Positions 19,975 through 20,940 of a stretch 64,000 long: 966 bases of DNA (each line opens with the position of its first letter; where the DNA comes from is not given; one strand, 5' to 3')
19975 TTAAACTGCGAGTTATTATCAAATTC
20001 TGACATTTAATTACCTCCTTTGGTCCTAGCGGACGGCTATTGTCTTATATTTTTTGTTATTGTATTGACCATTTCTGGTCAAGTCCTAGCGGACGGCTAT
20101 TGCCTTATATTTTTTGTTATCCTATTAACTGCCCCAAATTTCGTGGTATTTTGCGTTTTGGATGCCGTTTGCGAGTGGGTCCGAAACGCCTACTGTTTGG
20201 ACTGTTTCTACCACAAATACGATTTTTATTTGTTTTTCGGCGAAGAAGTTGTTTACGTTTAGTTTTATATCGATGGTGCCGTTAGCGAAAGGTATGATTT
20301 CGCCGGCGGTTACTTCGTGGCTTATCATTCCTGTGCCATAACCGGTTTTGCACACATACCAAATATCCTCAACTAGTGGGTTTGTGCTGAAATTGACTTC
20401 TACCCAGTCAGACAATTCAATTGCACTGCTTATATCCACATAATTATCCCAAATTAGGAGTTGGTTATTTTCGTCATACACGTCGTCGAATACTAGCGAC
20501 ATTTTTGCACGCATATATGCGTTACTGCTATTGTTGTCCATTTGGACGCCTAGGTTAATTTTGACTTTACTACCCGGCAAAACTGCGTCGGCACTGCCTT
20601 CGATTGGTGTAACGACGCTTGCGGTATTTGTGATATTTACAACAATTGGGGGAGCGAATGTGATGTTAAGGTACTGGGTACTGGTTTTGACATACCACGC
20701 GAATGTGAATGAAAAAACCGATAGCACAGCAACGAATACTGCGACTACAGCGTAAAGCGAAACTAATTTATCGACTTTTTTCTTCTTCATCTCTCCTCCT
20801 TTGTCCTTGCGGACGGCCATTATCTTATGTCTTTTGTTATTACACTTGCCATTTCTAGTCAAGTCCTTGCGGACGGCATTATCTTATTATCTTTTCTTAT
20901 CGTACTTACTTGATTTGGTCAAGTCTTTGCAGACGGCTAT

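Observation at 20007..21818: Family of ~60-nt tandem repeats filling every intercistronic spacer of the TasA-like operon, with a covarying 12-nt palindrome abutting each Shine-Dalgarno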

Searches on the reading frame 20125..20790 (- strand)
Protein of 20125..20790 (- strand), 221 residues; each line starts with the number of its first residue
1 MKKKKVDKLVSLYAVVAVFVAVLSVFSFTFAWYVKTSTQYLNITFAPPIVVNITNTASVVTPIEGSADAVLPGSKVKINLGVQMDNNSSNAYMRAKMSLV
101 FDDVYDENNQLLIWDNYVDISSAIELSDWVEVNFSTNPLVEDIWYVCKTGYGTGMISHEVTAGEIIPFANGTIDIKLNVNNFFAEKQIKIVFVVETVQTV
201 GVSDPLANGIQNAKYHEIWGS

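Call 6: search_protein_families(library=pfam, proteins=[window:20125-20790:-], max_evalue=0.1)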
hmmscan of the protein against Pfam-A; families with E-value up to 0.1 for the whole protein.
window:20125-20790:- (221 aa): 0 families

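Call 8: search_protein_families(library=ncbifam, proteins=[window:20125-20790:-], max_evalue=0.1)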
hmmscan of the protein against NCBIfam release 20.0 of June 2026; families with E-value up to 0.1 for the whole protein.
window:20125-20790:- (221 aa): 0 families

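Call 15: find_homologous_proteins(query=window:20125-20790:-, max_evalue=0.001)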
Query window:20125-20790:- (221 aa): 24 proteins with E <= 0.001 among 530 candidates.
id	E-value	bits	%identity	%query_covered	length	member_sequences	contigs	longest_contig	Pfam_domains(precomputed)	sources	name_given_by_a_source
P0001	2.9e-137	473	97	100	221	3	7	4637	-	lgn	-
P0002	7.6e-94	331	67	100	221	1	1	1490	-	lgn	-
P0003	1.5e-92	327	63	100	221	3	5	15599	-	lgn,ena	-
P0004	8.9e-92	324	64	100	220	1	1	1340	-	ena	-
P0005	2.3e-89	317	63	100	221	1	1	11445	-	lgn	-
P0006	2.6e-89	316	63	100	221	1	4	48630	-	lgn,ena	-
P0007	6.0e-89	315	63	100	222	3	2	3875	-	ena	-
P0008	4.1e-88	312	62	100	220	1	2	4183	-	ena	-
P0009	1.7e-87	311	62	100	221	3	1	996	-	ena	-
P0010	1.3e-86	308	60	100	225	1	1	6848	-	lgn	-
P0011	3.5e-85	303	61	100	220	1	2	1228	-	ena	-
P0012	7.4e-85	302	61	100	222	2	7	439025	-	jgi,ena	-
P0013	5.2e-79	283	59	100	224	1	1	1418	-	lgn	-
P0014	2.5e-78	281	59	99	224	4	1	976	-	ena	-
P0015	8.1e-78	279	58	100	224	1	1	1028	-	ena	-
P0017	9.2e-75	269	57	96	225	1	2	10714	-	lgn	-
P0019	2.1e-62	229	50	99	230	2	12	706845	-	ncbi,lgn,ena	-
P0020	7.1e-55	204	45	97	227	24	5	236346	-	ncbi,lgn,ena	-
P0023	1.9e-35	140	39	100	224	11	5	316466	-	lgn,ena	-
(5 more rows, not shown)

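Call 16: find_encoding_contigs(protein=P0006, flank=5000, max_places=2)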
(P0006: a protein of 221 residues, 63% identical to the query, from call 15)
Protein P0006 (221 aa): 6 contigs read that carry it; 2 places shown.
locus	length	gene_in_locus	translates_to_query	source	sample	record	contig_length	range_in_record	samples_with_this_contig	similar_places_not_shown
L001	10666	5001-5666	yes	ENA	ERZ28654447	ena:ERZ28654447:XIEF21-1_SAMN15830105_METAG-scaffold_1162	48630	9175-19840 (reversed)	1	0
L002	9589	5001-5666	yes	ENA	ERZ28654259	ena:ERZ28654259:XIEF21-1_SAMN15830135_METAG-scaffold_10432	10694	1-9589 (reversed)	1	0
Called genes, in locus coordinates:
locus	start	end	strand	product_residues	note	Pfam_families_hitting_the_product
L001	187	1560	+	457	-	PF07690:MFS_1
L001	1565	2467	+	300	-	PF02645:DegV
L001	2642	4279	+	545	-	-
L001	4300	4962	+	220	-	-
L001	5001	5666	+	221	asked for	-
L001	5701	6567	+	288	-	-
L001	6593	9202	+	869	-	PF01841:Transglut_core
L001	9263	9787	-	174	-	-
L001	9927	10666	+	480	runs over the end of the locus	PF03323:GerA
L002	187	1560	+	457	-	PF07690:MFS_1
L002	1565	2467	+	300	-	PF02645:DegV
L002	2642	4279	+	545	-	-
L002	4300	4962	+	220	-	-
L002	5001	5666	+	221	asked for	-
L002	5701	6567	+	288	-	-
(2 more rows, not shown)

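Call 17: find_encoding_contigs(protein=P0012, flank=5000, max_places=2)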
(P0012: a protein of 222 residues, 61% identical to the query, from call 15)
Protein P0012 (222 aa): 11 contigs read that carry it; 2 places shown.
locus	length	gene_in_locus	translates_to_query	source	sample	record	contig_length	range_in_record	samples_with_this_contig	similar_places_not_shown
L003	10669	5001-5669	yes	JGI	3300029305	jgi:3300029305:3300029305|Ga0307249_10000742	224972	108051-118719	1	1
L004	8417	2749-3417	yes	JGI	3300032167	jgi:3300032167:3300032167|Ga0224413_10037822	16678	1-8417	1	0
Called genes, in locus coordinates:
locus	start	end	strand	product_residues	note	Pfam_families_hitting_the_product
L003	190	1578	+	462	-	PF07690:MFS_1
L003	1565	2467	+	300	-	PF02645:DegV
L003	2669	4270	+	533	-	-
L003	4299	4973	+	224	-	-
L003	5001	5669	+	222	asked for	-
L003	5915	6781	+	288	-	-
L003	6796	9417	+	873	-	PF01841:Transglut_core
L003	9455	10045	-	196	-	-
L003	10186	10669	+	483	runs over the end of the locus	PF03323:GerA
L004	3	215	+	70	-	?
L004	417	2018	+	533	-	-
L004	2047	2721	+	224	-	-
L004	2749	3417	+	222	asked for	-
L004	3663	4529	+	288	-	-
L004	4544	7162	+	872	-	PF01841:Transglut_core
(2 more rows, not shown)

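Call 18: find_encoding_contigs(protein=P0019, flank=5000, max_places=2)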
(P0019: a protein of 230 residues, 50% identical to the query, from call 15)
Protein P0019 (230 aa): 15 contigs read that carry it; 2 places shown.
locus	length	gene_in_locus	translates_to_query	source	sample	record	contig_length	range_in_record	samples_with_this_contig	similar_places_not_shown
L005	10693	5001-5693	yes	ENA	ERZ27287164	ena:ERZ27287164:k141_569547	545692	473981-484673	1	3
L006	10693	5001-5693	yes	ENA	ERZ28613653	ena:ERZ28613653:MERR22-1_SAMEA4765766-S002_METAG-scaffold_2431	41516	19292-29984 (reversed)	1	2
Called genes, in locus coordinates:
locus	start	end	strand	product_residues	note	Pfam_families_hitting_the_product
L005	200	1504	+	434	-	PF07690:MFS_1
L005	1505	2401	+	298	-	PF02645:DegV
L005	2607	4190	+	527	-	-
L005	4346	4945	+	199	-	-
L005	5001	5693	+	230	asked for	-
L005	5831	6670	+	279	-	-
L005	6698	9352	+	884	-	PF01841:Transglut_core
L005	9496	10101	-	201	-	-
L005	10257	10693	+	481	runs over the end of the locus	PF03323:GerA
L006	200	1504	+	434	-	PF07690:MFS_1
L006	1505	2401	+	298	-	PF02645:DegV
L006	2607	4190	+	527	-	-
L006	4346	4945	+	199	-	-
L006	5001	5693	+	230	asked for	-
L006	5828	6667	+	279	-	-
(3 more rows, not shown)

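Call 19: find_encoding_contigs(protein=P0001, flank=5000, max_places=3)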
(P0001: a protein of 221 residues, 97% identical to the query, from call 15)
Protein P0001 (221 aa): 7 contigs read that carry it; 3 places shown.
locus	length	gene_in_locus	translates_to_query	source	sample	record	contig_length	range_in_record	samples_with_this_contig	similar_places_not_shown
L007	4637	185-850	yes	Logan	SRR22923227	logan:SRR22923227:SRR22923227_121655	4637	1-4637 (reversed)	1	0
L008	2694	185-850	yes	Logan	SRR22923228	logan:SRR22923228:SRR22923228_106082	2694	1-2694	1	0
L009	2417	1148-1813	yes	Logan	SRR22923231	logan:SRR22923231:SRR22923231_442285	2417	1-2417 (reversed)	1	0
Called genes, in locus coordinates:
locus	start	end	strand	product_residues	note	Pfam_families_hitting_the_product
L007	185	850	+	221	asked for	-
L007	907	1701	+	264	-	-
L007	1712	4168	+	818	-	PF01841:Transglut_core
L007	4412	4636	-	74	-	?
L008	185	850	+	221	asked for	-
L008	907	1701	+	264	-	-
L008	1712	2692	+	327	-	?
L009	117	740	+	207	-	-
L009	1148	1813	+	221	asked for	-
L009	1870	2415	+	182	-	?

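Call 20: find_encoding_contigs(protein=P0003, flank=5000, max_places=2)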
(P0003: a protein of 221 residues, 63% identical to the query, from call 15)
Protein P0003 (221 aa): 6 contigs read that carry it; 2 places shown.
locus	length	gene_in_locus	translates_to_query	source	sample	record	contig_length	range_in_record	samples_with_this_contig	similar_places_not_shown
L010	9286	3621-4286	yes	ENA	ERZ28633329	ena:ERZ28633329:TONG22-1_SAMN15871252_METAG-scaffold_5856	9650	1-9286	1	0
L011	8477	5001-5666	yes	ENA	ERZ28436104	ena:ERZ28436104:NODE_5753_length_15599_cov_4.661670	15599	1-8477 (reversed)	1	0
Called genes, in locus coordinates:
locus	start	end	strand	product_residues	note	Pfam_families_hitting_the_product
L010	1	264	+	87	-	?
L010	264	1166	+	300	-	PF02645:DegV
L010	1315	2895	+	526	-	-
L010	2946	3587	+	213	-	-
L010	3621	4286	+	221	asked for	-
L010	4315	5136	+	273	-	-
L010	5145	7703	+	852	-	PF01841:Transglut_core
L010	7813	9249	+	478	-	PF03323:GerA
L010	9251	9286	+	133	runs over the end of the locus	?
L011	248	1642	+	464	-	PF07690:MFS_1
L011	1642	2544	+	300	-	PF02645:DegV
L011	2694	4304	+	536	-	-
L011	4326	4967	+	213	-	-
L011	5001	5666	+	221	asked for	-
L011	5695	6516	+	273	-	-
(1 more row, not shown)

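Call 21: find_encoding_contigs(protein=P0020, flank=5000, max_places=2)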
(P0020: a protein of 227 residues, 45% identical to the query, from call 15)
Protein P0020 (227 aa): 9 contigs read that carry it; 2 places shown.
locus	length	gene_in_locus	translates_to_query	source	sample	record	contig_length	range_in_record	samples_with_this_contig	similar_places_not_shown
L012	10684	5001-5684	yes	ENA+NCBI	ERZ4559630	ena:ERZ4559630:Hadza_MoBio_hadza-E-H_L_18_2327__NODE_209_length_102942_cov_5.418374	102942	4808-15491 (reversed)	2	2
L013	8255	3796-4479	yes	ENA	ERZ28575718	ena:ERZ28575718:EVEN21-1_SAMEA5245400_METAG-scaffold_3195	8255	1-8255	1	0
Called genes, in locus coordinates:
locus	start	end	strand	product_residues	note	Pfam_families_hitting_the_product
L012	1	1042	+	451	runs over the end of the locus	PF07690:MFS_1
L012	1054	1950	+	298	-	PF02645:DegV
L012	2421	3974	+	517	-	-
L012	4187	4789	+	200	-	-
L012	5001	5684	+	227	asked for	-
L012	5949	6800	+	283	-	-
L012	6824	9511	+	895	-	PF01841:Transglut_core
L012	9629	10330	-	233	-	-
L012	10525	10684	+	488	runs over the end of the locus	PF03323:GerA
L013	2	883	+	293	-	?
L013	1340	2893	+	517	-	-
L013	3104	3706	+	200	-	-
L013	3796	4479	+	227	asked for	-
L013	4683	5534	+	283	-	-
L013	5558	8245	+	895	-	PF01841:Transglut_core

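Call 22: find_encoding_contigs(protein=P0023, flank=5000, max_places=2)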
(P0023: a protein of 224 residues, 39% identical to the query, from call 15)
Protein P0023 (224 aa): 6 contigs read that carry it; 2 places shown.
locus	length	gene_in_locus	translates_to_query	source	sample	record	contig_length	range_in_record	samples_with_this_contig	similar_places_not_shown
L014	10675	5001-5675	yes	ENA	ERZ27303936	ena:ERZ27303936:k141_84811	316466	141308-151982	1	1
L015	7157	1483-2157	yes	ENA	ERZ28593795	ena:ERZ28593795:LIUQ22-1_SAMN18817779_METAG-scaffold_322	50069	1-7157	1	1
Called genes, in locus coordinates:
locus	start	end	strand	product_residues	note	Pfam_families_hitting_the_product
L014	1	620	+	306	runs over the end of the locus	-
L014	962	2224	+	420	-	PF07690:MFS_1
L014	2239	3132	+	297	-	PF02645:DegV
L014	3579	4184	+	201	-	-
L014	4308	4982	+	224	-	-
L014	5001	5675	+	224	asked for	-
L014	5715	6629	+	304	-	-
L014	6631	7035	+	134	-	PF00383:dCMP_cyt_deam_1, PF14421:LmjF365940-deam (faint)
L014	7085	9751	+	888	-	PF01841:Transglut_core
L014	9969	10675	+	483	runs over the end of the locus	PF03323:GerA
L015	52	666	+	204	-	-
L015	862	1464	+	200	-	-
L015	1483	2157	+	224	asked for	-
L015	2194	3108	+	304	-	-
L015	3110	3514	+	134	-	PF00383:dCMP_cyt_deam_1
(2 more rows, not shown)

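Call 28: find_related_loci(query=A2, collection=genome_contigs, flank=6000)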
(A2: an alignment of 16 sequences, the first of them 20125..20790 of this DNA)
Query A2 (221 aa) in genome_contigs; peptide patterns used: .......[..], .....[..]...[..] (x = any residue, [..] = any of these).
29 stretches matched a pattern; 6 encode a relative of the query (tblastn E <= 1e-3); 6 distinct loci.
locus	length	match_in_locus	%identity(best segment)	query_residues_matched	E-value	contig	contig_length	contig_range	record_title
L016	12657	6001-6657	49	6-220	1e-66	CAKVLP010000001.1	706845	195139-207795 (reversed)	MAG: uncultured Clostridia bacterium isolate REFINED_METABAT215_TOP10_CONTIGS_1500_ASSEMBLY_K77_MERGED__Hadza_MoBio_hadz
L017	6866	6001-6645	46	6-220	6e-61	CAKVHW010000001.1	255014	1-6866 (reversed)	MAG: uncultured Clostridia bacterium isolate REFINED_METABAT215_TOP10_CONTIGS_1500_ASSEMBLY_K77_MERGED__Nepal_MoBio_Fibe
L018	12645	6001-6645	41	4-209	3e-43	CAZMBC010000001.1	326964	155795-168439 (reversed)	MAG TPA_asm: uncultured Christensenella sp. isolate binchicken_co370_262 genome assembly, contig: NODE_14_length_326964_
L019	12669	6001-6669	39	1-221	2e-41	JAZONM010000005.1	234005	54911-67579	MAG: Clostridia bacterium isolate T1900045639_YK20190333.MAGScoT_cleanbin_000015 SGB_8118_k141_313996, whole genome shot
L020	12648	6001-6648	38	1-208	4e-38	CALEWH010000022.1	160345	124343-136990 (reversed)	MAG TPA_asm: uncultured Clostridia bacterium isolate ERR906885_bin.24_CONCOCT_v1.1_MAG genome assembly, contig: ERZ10243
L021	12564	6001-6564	32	29-208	9e-21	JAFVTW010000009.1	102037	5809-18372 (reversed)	MAG: Clostridia bacterium isolate RGIG5390 Sheep_Colon-3__c394181, whole genome shotgun sequence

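Call 44: find_encoding_contigs(protein=P0002, flank=5000, max_places=2)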
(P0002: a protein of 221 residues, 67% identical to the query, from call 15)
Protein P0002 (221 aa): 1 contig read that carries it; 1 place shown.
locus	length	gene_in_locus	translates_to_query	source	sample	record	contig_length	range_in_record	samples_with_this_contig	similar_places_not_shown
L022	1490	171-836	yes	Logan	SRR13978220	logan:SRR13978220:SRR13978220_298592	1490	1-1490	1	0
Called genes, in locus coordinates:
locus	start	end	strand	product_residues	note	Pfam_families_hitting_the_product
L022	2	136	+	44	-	?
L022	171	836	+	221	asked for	-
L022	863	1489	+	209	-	?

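Call 45: find_encoding_contigs(protein=P0005, flank=5000, max_places=1)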
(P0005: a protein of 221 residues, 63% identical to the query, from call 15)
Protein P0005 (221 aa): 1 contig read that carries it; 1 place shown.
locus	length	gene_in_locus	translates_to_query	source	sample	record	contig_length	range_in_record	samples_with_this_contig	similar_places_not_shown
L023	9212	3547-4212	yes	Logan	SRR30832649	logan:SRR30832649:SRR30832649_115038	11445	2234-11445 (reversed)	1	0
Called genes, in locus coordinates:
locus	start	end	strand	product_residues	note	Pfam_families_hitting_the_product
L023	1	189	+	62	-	?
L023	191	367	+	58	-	-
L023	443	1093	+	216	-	PF02645:DegV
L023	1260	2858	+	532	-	-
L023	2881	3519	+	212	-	-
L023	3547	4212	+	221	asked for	-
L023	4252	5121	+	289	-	-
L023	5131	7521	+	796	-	PF01841:Transglut_core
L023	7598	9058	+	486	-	PF03323:GerA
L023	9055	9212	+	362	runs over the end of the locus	PF03845:Spore_permease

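Call 46: find_encoding_contigs(protein=P0010, flank=5000, max_places=1)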
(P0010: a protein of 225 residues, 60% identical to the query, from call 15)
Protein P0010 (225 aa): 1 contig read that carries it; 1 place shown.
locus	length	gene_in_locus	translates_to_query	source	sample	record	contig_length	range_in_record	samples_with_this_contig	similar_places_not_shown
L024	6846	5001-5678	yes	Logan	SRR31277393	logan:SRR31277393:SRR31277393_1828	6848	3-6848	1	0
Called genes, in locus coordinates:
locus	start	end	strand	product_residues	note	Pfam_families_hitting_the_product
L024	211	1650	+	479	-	PF07690:MFS_1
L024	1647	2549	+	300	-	PF02645:DegV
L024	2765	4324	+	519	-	-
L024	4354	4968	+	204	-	-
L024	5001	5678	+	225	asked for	-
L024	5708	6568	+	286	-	-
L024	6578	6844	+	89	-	?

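Call 47: find_encoding_contigs(protein=P0017, flank=5000, max_places=1)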
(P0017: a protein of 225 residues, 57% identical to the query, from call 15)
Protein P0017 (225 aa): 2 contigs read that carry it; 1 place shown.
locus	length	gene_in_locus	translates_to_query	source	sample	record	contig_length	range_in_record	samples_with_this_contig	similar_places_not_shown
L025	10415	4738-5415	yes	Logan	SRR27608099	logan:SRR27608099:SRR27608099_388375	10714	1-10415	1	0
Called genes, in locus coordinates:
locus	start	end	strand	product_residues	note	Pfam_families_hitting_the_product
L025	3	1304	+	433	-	?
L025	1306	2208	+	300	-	PF02645:DegV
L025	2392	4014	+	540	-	-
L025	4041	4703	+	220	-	-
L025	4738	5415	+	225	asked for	-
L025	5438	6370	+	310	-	-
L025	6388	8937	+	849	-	PF01841:Transglut_core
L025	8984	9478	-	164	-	-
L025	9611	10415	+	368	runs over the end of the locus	?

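Call 49: predict_structure(alignment_id=A2)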
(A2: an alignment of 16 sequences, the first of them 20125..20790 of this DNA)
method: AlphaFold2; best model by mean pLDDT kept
length: 221 residues; sequences in the alignment: 16
mean_pLDDT: 77.6   pTM: 0.67
mean pLDDT of the five models: 77.6, 75.9, 72.8, 69.8, 56.0
residues with pLDDT >= 90: 64; 70-90: 91; 50-70: 53; < 50: 13
segments of 3 or more residues with pLDDT < 50: 1-6, 32-36
pLDDT, mean of each block of 10 residues (from residue 1): 53 77 60 48 76 80 55 74 93 90 79 72 82 89 93 89 92 68 73 90 90 86 63
secondary structure, 60 per line:
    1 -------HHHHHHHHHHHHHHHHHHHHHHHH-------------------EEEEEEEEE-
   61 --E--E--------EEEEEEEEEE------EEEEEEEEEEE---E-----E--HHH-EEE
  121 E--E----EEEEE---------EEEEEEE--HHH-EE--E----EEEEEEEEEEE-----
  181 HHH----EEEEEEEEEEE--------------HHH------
elements in order: H8-31 E51-59 E75-84 E91-101 E118-121 E129-133 E143-149 E165-175 E188-198

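Call 53: fold_search(model_id=the predicted structure, library=pdb)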
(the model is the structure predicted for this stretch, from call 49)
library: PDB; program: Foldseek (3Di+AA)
matches with E <= 10: 991; with E <= 0.001: 1
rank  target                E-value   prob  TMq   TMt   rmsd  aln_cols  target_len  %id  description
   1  8aur_A                2.8e-04  1.00  0.33  0.32  10.0       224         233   12  Cryo-EM structure of a TasA fibre (released 2022-11-30)
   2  5kyh_A                5.8e-03  0.44  0.15  0.14  21.0       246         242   12  Structure of Iho670 Flagellar-like Filament (released 2016-09-07)
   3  7ui8_A                9.3e-03  0.96  0.24  0.38   8.1       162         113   12  Intramolecular ester bond-containing repeat domain from E. columbae adhesin (split and religated) (released 2023-04-05)
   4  2jh2_A                1.1e-02  0.93  0.26  0.36   9.6       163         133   12  X-ray crystal structure of a cohesin-like module from Clostridium perfringens (released 2007-11-06)
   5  1edy_B                1.1e-02  0.80  0.24  0.34  10.2       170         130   11  CRYSTAL STRUCTURE OF RAT ALPHA 1-MACROGLOBULIN RECEPTOR BINDING DOMAIN (released 2000-12-01)
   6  6j0n_J                1.5e-02  0.25  0.15  0.07  16.4       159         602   13  Cryo-EM Structure of an Extracellular Contractile Injection System, baseplate in extended state, refined in C6 symmetr (released 2019-04-10)
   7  7wrk                  1.6e-02  0.98  0.34  0.44  10.0       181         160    7  Structure of hypothetical protein TTHA1873 from Thermus thermophilus (released 2022-03-09)
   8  2jh2_C                2.0e-02  0.97  0.28  0.42   9.2       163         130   12  X-ray crystal structure of a cohesin-like module from Clostridium perfringens (released 2007-11-06)
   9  8k2i_B                2.0e-02  0.69  0.22  0.11  13.7       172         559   10  Crystal structure of Group 2 Oligosaccharide/Monosaccharide-releasing beta-N-acetylhexosaminidase NgaAt from Arabidops (released 2024-04-24)
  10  8xfo_A                2.1e-02  0.63  0.24  0.10  12.4       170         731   12  Cryo-EM structure of integrin ITGAV, ITGB3 and CYCLO (RGDFK) complex, conformation 2 (released 2024-12-18)
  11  9fy9_F                2.2e-02  0.87  0.27  0.38  11.2       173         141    9  Cryo-EM structure of the type 1 chaperone-usher pilus FimD-tip complex (FimDHGFC) - Conformer 1 (released 2025-06-04)
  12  3jwn_E                2.2e-02  0.69  0.24  0.31  13.2       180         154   10  Complex of FimC, FimF, FimG and FimH (released 2010-06-16)
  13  8xez_A                2.6e-02  0.66  0.24  0.08  17.1       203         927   15  Cryo-EM structure of integrin ITGAV/ITGB3 complex, conformation 5 (released 2024-12-18)
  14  9ifr                  2.7e-02  0.98  0.33  0.52   8.1       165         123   11  CLIPPER domain from the Gram-negative fibrillar adhesin "B9T28_05395 (released 2025-11-26)
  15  7akk_A                2.7e-02  0.82  0.27  0.09  11.1       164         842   10  Structure of a complement factor-receptor complex (released 2022-04-13)
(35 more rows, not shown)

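Call 71: search_solved_structures(query=A2, max_evalue=1)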
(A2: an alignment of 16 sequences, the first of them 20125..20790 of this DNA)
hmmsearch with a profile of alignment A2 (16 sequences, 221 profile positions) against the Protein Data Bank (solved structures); distinct sequences matched with E-value up to 1: 0.

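Call 72: search_protein_families(library=pfam, alignment_id=A2, max_evalue=1)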
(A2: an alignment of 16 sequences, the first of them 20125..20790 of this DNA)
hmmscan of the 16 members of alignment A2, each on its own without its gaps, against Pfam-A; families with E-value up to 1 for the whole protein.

A. member 1, window:20125-20790:- (221 aa): 0 families

B. families by the number of members that match (of 16 scanned): 8 families
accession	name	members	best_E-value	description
PF24358.1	ABCC10_N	1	0.0039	ABCC10 N-terminal domain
PF14165.11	YtzH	1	0.053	YtzH-like protein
PF17415.7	NigD_C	1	0.055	NigD-like C-terminal beta sandwich domain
PF00073.26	Rhv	1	0.068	picornavirus capsid protein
PF05606.16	DUF777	1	0.097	Borrelia burgdorferi protein of unknown function (DUF777)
PF11282.13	DUF3082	1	0.13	Protein of unknown function (DUF3082)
PF09089.16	gp12-short_mid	1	0.18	Phage short tail fibre protein gp12, middle domain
PF18160.6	SLATT_5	1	0.22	SMODS and SLOG-associating 2TM effector domain family 5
